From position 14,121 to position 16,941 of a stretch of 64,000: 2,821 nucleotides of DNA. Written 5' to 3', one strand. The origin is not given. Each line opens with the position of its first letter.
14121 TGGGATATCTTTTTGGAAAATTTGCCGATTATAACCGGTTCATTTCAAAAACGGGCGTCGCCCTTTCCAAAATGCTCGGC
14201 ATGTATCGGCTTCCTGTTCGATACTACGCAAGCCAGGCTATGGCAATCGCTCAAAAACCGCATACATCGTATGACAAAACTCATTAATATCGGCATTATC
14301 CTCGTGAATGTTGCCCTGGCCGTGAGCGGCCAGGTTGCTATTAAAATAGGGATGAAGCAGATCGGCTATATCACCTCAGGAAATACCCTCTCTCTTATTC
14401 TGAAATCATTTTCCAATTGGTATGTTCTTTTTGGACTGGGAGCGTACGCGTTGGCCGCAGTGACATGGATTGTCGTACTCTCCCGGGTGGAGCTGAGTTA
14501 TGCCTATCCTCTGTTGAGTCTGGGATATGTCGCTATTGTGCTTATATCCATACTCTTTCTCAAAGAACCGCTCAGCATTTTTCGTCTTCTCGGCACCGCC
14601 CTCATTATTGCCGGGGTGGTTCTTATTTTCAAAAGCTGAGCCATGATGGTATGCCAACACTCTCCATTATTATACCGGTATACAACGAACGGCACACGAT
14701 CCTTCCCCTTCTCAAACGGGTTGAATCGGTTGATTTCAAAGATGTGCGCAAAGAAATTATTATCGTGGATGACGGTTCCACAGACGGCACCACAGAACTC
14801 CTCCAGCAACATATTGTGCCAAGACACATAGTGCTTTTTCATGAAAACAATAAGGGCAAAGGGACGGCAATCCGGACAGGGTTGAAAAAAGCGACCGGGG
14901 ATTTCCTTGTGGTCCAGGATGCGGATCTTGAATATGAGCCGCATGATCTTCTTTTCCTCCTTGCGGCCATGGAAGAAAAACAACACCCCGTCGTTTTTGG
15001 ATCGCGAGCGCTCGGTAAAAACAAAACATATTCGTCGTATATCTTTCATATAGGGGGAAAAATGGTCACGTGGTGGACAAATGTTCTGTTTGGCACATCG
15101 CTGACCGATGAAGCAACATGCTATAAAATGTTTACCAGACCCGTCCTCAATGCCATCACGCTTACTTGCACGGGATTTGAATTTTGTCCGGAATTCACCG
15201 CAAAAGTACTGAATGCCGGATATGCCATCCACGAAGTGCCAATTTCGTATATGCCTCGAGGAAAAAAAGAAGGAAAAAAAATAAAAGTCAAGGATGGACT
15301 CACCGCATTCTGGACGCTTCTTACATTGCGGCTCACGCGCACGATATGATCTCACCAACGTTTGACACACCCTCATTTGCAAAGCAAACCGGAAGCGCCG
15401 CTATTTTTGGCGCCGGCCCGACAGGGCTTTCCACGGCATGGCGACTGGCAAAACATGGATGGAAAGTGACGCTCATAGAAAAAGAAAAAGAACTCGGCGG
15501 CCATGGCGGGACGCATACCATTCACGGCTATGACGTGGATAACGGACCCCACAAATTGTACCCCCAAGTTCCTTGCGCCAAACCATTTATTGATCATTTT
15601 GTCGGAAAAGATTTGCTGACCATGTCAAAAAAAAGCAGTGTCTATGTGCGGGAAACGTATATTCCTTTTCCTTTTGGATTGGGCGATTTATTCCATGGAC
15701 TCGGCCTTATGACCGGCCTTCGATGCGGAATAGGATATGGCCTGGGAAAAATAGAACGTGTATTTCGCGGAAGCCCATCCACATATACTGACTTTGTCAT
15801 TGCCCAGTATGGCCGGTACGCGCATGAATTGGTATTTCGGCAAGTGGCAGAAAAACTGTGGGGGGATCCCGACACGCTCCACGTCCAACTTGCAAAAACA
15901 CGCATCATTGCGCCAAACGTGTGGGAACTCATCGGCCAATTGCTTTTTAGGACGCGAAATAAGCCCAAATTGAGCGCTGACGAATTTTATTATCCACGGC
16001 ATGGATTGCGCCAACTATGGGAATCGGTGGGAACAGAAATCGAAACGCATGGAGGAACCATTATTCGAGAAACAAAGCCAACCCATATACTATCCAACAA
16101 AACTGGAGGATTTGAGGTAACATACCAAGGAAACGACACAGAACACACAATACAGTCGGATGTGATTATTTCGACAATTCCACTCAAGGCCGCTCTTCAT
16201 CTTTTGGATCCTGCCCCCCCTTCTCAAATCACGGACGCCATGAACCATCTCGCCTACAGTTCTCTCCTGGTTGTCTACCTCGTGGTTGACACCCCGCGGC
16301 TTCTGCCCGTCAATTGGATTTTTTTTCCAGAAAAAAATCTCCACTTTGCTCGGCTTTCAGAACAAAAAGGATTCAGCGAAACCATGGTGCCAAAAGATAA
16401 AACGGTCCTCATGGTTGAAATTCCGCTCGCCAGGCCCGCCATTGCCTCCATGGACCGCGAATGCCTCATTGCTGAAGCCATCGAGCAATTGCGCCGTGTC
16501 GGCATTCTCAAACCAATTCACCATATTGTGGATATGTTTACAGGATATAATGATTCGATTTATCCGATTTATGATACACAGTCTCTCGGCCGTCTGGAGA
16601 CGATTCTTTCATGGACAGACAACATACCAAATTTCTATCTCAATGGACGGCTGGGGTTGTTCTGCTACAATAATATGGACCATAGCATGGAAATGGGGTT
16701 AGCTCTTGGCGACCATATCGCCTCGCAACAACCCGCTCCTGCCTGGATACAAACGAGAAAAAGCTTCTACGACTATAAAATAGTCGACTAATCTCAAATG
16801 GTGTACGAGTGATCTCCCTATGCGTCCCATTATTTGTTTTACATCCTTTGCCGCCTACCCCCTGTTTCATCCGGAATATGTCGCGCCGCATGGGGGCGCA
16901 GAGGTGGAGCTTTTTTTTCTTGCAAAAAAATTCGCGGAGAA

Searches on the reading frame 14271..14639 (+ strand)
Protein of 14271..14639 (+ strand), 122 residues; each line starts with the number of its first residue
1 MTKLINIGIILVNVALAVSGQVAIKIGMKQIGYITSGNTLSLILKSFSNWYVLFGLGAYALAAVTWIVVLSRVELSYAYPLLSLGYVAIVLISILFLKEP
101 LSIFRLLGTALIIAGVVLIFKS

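Call 28: search_protein_families(library=pfam, proteins=[window:14271-14639:+], max_evalue=10)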
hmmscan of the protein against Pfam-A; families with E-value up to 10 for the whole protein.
window:14271-14639:+ (122 aa): 4 families
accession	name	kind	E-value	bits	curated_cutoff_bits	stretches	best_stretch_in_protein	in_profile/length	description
PF00892.27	EamA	-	2.6e-07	31.4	28.2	1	48-120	60-134/135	EamA-like transporter family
PF10639.15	TMEM234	-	0.00061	20.3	30.1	1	41-119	33-112/113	Putative transmembrane family 234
PF00893.25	Multi_Drug_Res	-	0.0027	18.6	23.7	1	46-112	26-93/93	Small Multidrug Resistance protein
PF03151.22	TPT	-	0.0062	16.4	30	1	32-118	212-289/291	Triose-phosphate Transporter family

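Call 29: search_protein_families(library=ncbifam, proteins=[window:14271-14639:+], max_evalue=0.01)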
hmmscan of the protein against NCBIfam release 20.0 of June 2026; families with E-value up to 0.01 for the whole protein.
window:14271-14639:+ (122 aa): 6 families
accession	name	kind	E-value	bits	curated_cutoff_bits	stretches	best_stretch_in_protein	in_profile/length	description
NF002816.2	PRK02971.1-2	equivalog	1.3e-15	57.9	99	1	11-121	4-118/120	4-amino-4-deoxy-L-arabinose-phosphoundecaprenol flippase subunit ArnF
NF011625.2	PRK15051.1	equivalog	2.1e-09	37.6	92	1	10-119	5-107/111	4-amino-4-deoxy-L-arabinose-phosphoundecaprenol flippase subunit ArnE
NF000280.1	SMR_efflux_smr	exception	0.00026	21.5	200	1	73-118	54-100/105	multidrug efflux SMR transporter Smr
NF051482.1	EbrB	exception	0.00053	20.6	160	1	39-121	19-103/105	SMR family multidrug efflux transporter EbrB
NF033470.1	SMR_qac_bcrC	exception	0.00061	20.3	225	1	25-119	6-101/114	quaternary ammonium compound efflux SMR transporter BcrC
TIGR03340.1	phn_DUF6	hypoth_equivalog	0.0027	17.4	288.15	1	54-119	220-281/281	phosphonate utilization associated putative membrane protein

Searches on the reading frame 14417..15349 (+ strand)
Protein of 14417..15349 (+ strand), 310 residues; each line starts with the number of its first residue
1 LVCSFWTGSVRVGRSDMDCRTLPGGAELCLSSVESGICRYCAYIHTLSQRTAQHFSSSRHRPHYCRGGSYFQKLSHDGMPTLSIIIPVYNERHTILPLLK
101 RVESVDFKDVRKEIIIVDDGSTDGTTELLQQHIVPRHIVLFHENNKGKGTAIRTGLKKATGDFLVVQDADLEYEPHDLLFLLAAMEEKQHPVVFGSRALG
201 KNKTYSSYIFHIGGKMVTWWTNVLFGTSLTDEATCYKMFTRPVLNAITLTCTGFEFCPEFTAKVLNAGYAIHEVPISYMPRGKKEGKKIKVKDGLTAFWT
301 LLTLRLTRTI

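Call 5: search_protein_families(library=pfam, proteins=[window:14417-15349:+], max_evalue=0.001)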
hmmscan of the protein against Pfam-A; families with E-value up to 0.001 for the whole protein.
window:14417-15349:+ (310 aa): 4 families
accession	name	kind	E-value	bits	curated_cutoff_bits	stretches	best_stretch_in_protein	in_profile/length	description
PF00535.33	Glycos_transf_2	-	7e-32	111.1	23.3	1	83-208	1-126/168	Glycosyl transferase family 2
PF13641.12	Glyco_tranf_2_3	-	2.8e-06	27.9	27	1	80-201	1-127/230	Glycosyltransferase like family 2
PF10111.15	Glyco_tranf_2_2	-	3.2e-06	27.3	27.3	1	83-171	1-92/276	Glycosyltransferase like family 2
PF13704.12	Glyco_tranf_2_4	-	0.0005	20.9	27.5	1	90-170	2-81/98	Glycosyl transferase family 2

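Call 6: search_protein_families(library=ncbifam, proteins=[window:14417-15349:+], max_evalue=0.001)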
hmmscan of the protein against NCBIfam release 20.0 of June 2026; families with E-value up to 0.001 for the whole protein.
window:14417-15349:+ (310 aa): 27 families (the best 25 are shown)
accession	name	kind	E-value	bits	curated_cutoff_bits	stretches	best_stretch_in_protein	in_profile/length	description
TIGR04182.1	glyco_TIGR04182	equivalog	7.9e-29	100.9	325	1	83-304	3-217/293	S-layer glycoprotein N-glycosyltransferase AglJ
TIGR03937.1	PgaC_IcaA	equivalog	2.3e-18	66.4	422.3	1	72-189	37-154/407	poly-beta-1,6-N-acetyl-D-glucosamine synthase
NF007986.1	PRK10714.1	equivalog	3.6e-18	65.6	529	1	81-252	7-176/316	undecaprenyl-phosphate 4-deoxy-4-formamido-L-arabinose transferase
NF041875.1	EPS_EpsD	equivalog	2.3e-17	63.4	370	1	82-196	1-115/325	exopolysaccharide biosynthesis glycosyltransferase EpsD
NF058614.1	PPMAGASynPpgS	equivalog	2.2e-16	60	370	1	84-277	4-195/226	polyprenyl-phospho-N-acetylgalactosaminyl synthase PpgS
TIGR04283.1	glyco_like_mftF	equivalog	4.9e-16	59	182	1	82-197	1-110/221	TIGR04283 family arsenosugar biosynthesis glycosyltransferase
NF041391.1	DPhHxTase_Halo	equivalog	1.8e-15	56.5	375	1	88-281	3-186/213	dolichyl-phosphate hexose transferase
NF007482.0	PRK10073.1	equivalog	1.9e-15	56.7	423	1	79-182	5-107/334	glycosyltransferase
NF047588.1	GlcsyltransPgfSStrep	equivalog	2e-15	56.8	500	1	82-248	3-168/308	glycosyltransferase PgfS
NF047683.1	TeichurnBiosyTuaG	equivalog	8.2e-14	51.8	400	1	79-198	5-124/252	teichuronic acid biosynthesis protein TuaG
TIGR03965.1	mycofact_glyco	equivalog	1.4e-13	50.6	280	1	71-187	65-181/467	mycofactocin biosynthesis glycosyltransferase MftF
NF010496.0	PRK13915.1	equivalog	1e-11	44.5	262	1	79-173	30-129/307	glucosyl-3-phosphoglycerate synthase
NF050050.1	ProtGlycPglI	equivalog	7.8e-11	41.9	500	1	79-203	1-125/306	GalNAc(5)-diNAcBac-PP-undecaprenol beta-1,3-glucosyltransferase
TIGR03111.1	glyc2_xrt_Gpos1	hypoth_equivalog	2.9e-10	39.5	363.95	1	77-189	46-160/439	TIGR03111 family XrtG-associated glycosyltransferase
NF038302.1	EPS_HpsE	equivalog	1.4e-08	34.1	300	1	82-173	3-99/307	hormogonium polysaccharide biosynthesis glycosyltransferase HpsE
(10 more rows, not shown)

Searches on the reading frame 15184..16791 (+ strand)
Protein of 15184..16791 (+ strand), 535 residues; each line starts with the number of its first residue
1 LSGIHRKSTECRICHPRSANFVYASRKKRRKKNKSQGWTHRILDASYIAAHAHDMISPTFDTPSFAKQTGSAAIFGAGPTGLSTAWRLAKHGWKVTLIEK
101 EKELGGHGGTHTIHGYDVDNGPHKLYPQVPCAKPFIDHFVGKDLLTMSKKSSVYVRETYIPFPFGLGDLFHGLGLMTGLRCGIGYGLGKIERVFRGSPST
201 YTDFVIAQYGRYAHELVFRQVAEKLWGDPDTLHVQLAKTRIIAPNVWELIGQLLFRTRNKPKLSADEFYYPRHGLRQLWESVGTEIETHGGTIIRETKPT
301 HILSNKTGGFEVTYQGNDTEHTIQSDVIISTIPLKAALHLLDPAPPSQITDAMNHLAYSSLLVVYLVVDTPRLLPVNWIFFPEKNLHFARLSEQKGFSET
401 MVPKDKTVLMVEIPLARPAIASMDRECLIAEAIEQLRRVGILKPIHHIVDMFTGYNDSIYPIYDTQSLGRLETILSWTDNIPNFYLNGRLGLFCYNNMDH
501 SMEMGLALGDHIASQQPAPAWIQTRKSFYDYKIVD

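Call 5: search_protein_families(library=pfam, proteins=[window:15184-16791:+], max_evalue=0.001)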
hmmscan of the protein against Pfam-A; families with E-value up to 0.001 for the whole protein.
window:15184-16791:+ (535 aa): 10 families
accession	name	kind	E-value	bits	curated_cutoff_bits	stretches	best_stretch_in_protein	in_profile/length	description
PF01593.30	Amino_oxidase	-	7.1e-20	72.1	19.8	1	80-452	2-380/443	Flavin containing amine oxidoreductase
PF13450.12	NAD_binding_8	-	5.6e-14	52.6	21.9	1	74-138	1-67/68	NAD(P)-binding Rossmann-like domain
PF01266.30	DAO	-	2.6e-10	40.8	27.9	1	73-106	3-36/353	FAD dependent oxidoreductase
PF01494.25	FAD_binding_3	-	7.9e-05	22.5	22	1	72-113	4-45/349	FAD binding domain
PF03275.19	GLF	-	0.00026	21.2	26.3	0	353-414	98-157/203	UDP-galactopyranose mutase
PF01946.23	Thi4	-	0.00028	20.6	26.2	1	73-107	21-56/235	Thi4 family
PF03486.20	HI0933_like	-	0.00032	20.7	50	0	72-105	3-36/244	HI0933-like protein Rossmann domain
PF12831.13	FAD_oxidored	-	0.00058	19.7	27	1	74-108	4-38/416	FAD dependent oxidoreductase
PF07992.20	Pyr_redox_2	-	0.00066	19.6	26.1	0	72-104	145-177/291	Pyridine nucleotide-disulphide oxidoreductase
PF00890.30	FAD_binding_2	-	0.00085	19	20.4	0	73-107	3-37/414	FAD binding domain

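Call 6: search_protein_families(library=ncbifam, proteins=[window:15184-16791:+], max_evalue=0.001)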
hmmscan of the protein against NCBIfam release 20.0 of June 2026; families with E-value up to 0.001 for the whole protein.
window:15184-16791:+ (535 aa): 45 families (the best 25 are shown)
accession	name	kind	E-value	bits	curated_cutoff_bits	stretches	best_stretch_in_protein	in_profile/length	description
NF005548.0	PRK07208.1-4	equivalog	4.4e-76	256.4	389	1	71-521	5-459/488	hypothetical protein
NF005547.0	PRK07208.1-3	equivalog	5.2e-69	233.2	380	1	70-512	5-441/465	hypothetical protein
NF005545.0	PRK07208.1-1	equivalog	9.9e-52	175.9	451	1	69-513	7-462/504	hypothetical protein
NF005546.0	PRK07208.1-2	equivalog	3.9e-47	161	418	2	144-514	111-504/527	hypothetical protein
NF005549.0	PRK07208.1-5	equivalog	1.6e-30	106.1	587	2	144-517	112-516/534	hypothetical protein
NF005560.0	PRK07233.1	equivalog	7.8e-22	77.7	252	1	73-515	4-427/435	hypothetical protein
TIGR03467.1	HpnE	equivalog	1.1e-15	58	283.05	1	73-123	2-54/430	hydroxysqualene dehydroxylase HpnE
TIGR02734.1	crtI_fam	subfamily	1.8e-15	56.7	238.1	1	73-123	2-52/504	phytoene desaturase family protein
NF058655.1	CrtID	equivalog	3.6e-11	42.6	640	1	73-123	2-52/478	bifunctional phytoene desaturase/3,4-desaturase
TIGR00562.1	proto_IX_ox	equivalog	8.7e-10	37.8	97.85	1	72-366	5-315/470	protoporphyrinogen oxidase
TIGR00031.1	UDP-GALP_mutase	equivalog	4.7e-09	35.7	303.75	0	453-506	317-370/378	UDP-galactopyranose mutase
TIGR02733.1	desat_CrtD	equivalog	1.4e-08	33.9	549.7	1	73-121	5-53/492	C-3',4' desaturase CrtD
NF009410.0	PRK12771.1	subfamily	1.9e-08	33.4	516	1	60-107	128-176/566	NAD(P)-binding protein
NF002480.1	PRK01747.1-1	equivalog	9.3e-08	30.9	540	1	32-104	212-283/645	bifunctional tRNA (5-methylaminomethyl-2-thiouridine)(34)-methyltransferase MnmC2/FAD-dependent 5-carboxymethylaminomethyl-2-thiouridine(34)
NF045637.1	carotdesatCrtDProt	equivalog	9.5e-08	31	580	1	74-123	3-52/485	1-hydroxycarotenoid 3,4-desaturase CrtD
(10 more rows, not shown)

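Call 82: search_solved_structures(query=window:15346-16791:+, max_evalue=0.001)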
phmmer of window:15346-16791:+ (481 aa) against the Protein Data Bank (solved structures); distinct sequences matched with E-value up to 0.001: 19.
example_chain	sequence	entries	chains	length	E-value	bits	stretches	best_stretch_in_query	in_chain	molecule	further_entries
4u8k_A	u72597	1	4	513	4.6e-17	65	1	19-351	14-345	UDP-galactopyranose mutase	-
4u8l_A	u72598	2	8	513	5.1e-17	64.9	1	19-459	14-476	UDP-galactopyranose mutase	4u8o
3ute_A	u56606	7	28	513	8.3e-17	64.2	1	19-351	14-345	UDP-galactopyranose mutase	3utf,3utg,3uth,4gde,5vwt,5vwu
3uka_A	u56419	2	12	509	9.6e-17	64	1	19-459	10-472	UDP-galactopyranose mutase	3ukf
3ukl_A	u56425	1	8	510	9.7e-17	64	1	19-459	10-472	UDP-galactopyranose mutase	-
3ukh_A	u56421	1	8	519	1e-16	63.9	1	19-459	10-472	UDP-galactopyranose mutase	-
3ukq_A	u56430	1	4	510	2.2e-16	62.8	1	19-459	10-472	UDP-galactopyranose mutase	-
3ukk_A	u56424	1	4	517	2.6e-16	62.6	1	19-459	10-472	UDP-galactopyranose mutase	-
4u8i_A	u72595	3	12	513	4.1e-16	61.9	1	19-351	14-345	UDP-galactopyranose mutase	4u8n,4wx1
4u8m_A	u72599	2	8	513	4.1e-16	61.9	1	19-351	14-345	UDP-galactopyranose mutase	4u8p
4u8j_A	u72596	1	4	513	4.1e-16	61.9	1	19-351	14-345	UDP-galactopyranose mutase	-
3ukp_A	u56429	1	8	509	4.3e-16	61.8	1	19-343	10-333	UDP-galactopyranose mutase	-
5hhf_A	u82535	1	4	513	2e-15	59.6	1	19-351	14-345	UDP-galactopyranose mutase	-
4dsg_A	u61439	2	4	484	3.9e-15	58.7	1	17-459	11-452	UDP-galactopyranose mutase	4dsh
2ivd_A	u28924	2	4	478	1.3e-06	30.6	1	17-79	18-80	PROTOPORPHYRINOGEN OXIDASE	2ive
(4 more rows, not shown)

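Call 84: search_solved_structures(query=window:15346-16791:+, max_evalue=1e-14, show_alignments=2)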
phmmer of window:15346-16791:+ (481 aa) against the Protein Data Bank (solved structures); distinct sequences matched with E-value up to 1e-14: 14.
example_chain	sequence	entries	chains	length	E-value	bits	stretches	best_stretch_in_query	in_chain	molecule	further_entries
4u8k_A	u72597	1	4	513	4.6e-17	65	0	19-351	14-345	UDP-galactopyranose mutase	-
4u8l_A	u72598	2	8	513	5.1e-17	64.9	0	19-459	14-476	UDP-galactopyranose mutase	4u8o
3ute_A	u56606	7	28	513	8.3e-17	64.2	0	19-351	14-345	UDP-galactopyranose mutase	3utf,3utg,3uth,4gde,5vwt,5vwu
3uka_A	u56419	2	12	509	9.6e-17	64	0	19-459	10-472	UDP-galactopyranose mutase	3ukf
3ukl_A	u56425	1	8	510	9.7e-17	64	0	19-459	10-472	UDP-galactopyranose mutase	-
3ukh_A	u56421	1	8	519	1e-16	63.9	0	19-459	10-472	UDP-galactopyranose mutase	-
3ukq_A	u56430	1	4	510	2.2e-16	62.8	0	19-459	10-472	UDP-galactopyranose mutase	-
3ukk_A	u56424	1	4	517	2.6e-16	62.6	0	19-459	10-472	UDP-galactopyranose mutase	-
4u8i_A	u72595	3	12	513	4.1e-16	61.9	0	19-351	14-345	UDP-galactopyranose mutase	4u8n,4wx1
4u8m_A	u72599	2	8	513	4.1e-16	61.9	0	19-351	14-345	UDP-galactopyranose mutase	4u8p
4u8j_A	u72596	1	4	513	4.1e-16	61.9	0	19-351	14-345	UDP-galactopyranose mutase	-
3ukp_A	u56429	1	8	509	4.3e-16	61.8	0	19-343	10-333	UDP-galactopyranose mutase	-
5hhf_A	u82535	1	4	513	2e-15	59.6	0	19-351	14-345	UDP-galactopyranose mutase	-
4dsg_A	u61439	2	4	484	3.9e-15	58.7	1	17-459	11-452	UDP-galactopyranose mutase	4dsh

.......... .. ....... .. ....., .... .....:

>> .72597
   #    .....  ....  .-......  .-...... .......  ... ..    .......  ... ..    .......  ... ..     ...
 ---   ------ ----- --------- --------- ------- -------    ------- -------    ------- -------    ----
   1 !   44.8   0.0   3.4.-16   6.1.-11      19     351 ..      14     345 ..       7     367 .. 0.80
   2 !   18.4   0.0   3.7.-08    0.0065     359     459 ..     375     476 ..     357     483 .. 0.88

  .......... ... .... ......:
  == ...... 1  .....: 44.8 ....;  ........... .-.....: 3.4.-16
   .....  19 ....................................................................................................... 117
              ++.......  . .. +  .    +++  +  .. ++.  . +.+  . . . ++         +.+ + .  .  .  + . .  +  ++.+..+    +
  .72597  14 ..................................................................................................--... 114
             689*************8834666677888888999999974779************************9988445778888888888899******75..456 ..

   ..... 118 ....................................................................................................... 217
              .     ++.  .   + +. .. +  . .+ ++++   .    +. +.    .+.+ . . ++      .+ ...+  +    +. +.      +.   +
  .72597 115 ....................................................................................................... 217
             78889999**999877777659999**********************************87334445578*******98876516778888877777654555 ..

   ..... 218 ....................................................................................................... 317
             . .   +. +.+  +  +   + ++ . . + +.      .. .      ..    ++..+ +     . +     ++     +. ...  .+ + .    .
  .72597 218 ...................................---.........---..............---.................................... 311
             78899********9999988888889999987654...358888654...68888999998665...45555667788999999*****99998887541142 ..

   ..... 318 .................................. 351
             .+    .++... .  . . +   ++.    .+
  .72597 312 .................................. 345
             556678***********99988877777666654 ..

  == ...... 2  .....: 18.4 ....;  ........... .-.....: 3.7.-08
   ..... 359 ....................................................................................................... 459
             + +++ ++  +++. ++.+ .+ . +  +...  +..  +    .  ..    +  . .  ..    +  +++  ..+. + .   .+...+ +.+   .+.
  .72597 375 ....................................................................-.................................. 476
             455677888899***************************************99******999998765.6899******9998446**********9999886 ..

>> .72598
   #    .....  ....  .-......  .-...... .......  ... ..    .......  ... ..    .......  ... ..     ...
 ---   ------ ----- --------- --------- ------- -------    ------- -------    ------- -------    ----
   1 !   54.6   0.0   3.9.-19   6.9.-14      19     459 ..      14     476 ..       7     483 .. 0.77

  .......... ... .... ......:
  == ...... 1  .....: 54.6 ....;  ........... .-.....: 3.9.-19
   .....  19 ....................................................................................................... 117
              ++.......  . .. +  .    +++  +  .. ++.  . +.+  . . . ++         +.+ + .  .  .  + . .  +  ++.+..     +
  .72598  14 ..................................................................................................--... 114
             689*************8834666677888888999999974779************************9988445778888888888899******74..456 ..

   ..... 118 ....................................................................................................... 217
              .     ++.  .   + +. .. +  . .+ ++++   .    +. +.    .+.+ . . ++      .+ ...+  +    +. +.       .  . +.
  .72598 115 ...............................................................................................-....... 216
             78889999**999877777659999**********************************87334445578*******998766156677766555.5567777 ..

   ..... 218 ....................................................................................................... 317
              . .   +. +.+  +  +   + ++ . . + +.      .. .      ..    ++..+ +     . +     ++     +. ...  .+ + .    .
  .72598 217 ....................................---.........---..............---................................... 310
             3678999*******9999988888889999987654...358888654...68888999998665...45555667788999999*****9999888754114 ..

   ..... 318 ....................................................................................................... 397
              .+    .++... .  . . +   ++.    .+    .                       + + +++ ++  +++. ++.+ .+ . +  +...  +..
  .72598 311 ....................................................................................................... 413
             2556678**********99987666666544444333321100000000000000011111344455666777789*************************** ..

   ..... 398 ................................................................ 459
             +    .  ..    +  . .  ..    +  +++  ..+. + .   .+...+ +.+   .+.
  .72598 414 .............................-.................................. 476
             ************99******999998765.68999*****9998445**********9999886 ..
